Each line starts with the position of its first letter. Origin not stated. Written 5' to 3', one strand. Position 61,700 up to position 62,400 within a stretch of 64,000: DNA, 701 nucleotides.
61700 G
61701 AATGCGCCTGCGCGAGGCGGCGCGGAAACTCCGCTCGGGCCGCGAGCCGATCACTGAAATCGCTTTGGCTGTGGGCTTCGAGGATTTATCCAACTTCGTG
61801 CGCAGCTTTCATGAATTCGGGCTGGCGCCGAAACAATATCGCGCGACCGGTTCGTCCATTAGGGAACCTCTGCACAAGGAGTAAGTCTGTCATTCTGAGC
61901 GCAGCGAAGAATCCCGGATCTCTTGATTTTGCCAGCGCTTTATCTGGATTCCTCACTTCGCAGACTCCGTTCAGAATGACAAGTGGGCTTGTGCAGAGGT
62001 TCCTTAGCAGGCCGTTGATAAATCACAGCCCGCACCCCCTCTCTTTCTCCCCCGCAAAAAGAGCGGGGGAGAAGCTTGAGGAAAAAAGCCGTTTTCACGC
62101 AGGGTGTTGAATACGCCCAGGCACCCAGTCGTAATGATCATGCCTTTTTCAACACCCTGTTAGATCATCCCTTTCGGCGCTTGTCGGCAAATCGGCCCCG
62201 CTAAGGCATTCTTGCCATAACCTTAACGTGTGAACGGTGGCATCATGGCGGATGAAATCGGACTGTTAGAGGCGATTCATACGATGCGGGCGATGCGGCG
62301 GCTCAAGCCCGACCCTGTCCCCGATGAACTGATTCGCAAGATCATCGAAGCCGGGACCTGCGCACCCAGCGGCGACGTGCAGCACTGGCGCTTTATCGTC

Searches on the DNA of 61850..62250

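Call 74: search_rna_families(source=window, start=61850, end=62250, threshold=evalue, max_evalue=1)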
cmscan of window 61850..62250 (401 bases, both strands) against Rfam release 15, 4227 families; matches with E-value up to 1: 0.
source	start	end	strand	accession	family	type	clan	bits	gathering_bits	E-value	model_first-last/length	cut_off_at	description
